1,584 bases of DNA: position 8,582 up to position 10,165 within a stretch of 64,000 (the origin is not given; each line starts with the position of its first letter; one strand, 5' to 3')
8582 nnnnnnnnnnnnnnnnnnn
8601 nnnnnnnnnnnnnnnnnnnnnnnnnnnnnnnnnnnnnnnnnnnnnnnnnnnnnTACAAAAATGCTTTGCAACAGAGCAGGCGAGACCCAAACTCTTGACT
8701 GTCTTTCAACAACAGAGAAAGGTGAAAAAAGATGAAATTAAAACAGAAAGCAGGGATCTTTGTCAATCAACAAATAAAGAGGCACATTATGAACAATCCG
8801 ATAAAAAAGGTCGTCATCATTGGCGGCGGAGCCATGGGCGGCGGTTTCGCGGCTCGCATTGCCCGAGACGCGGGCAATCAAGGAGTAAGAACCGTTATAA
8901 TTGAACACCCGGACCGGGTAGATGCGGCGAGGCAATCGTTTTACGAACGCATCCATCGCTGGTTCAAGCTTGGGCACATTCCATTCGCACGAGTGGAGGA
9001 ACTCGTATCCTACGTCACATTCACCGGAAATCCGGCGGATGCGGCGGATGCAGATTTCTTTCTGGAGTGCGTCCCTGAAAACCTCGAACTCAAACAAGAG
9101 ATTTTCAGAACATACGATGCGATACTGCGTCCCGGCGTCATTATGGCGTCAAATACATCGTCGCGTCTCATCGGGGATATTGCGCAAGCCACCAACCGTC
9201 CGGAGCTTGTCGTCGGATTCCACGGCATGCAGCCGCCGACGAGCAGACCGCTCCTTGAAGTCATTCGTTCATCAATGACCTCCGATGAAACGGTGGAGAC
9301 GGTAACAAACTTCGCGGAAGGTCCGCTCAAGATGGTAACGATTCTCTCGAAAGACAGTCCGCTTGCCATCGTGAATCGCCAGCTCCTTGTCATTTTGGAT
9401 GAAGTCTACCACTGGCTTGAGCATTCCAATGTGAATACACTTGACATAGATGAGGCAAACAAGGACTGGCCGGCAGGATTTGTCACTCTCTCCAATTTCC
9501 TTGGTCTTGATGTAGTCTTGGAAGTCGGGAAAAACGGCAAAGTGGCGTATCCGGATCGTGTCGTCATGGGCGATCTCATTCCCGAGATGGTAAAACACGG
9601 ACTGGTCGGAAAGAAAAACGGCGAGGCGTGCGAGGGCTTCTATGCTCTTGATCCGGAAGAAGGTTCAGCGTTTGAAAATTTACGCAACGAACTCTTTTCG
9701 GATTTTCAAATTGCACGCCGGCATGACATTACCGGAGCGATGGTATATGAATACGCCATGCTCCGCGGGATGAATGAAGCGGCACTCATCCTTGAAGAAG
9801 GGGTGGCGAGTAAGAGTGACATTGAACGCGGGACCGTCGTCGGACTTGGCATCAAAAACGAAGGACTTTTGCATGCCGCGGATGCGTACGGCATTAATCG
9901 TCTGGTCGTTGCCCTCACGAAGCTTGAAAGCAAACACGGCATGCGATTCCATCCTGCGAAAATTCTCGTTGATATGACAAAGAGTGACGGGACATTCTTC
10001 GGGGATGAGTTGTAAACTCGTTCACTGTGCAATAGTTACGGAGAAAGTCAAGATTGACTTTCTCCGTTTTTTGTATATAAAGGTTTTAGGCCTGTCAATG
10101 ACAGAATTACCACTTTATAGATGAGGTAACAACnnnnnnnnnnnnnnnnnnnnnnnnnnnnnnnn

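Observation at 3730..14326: Compact beta-oxidation / butyrate-type module in a small genome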

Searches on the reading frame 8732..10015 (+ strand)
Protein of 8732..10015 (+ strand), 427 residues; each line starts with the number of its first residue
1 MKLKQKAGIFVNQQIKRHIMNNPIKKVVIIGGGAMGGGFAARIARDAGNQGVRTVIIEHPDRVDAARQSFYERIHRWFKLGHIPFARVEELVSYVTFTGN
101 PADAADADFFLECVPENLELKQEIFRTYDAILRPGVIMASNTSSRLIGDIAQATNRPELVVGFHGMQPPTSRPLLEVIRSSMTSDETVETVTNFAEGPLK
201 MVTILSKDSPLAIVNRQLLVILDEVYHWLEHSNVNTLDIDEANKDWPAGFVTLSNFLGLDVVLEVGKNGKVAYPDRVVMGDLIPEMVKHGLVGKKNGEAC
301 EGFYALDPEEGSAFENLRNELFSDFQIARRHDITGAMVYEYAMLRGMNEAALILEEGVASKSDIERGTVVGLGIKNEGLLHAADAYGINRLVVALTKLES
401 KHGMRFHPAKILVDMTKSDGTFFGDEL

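Call 3: search_protein_families(library=pfam, proteins=[window:8732-10015:+])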
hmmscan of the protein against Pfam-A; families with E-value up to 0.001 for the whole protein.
window:8732-10015:+ (427 aa): 2 families
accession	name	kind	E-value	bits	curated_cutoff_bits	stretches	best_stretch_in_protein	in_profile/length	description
PF02737.24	3HCDH_N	-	1.9e-38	132.6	22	1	26-208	1-179/180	3-hydroxyacyl-CoA dehydrogenase, NAD binding domain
PF00725.27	3HCDH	-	7.9e-17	62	22.1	2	213-298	3-92/97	3-hydroxyacyl-CoA dehydrogenase, C-terminal domain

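Call 7: search_protein_families(library=ncbifam, proteins=[window:8732-10015:+])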
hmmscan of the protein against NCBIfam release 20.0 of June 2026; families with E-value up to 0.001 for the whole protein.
window:8732-10015:+ (427 aa): 19 families
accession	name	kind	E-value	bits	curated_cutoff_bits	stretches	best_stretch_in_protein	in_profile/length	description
NF008363.0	PRK11154.1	equivalog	4.8e-53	180.3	869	1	18-423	303-706/708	fatty acid oxidation complex subunit alpha FadJ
NF004474.0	PRK05808.1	subfamily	3.3e-46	157.8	408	1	24-304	3-280/283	3-hydroxybutyryl-CoA dehydrogenase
TIGR02440.1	FadJ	equivalog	2.8e-45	154.8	968.45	1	20-423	300-699/699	fatty acid oxidation complex subunit alpha FadJ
TIGR02441.1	fa_ox_alpha_mit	equivalog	7.7e-44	149.9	964.65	1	21-421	332-734/737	fatty acid oxidation complex subunit alpha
NF005875.0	PRK07819.1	subfamily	8e-44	150.2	319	1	21-305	2-285/287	3-hydroxybutyryl-CoA dehydrogenase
NF006124.0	PRK08268.1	subfamily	6.7e-42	144.1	508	1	20-309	3-290/507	3-hydroxyacyl-CoA dehydrogenase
NF008727.0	PRK11730.1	equivalog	2.4e-40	138.6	870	1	11-424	294-715/717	fatty acid oxidation complex subunit alpha FadB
NF006722.0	PRK09260.1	equivalog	1.8e-38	132.4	429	2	24-299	2-277/289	3-hydroxyacyl-CoA dehydrogenase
NF005715.0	PRK07530.1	equivalog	1.3e-36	126.5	420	1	23-305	3-282/292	3-hydroxybutyryl-CoA dehydrogenase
TIGR02437.1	FadB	equivalog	3.2e-32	111.7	933.55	1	8-423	291-714/714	fatty acid oxidation complex subunit alpha FadB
TIGR02279.1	PaaC-3OHAcCoADH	equivalog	1e-31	110.4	669.4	1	25-304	6-283/503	3-hydroxyacyl-CoA dehydrogenase PaaH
NF042925.1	FHMPC_DH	equivalog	1.4e-31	110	500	1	26-317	2-291/304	5-formyl-3-hydroxy-2-methylpyridine 4-carboxylate 5-dehydrogenase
NF006125.0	PRK08269.1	equivalog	9.1e-31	107.1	427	2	25-315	6-305/334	3-hydroxybutyryl-CoA dehydrogenase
NF006143.0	PRK08293.1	equivalog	1.9e-29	102.9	312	1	24-306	4-287/291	3-hydroxyacyl-CoA dehydrogenase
NF004699.0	PRK06035.1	equivalog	6e-29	101.1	500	1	24-296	3-278/294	3-hydroxyacyl-CoA dehydrogenase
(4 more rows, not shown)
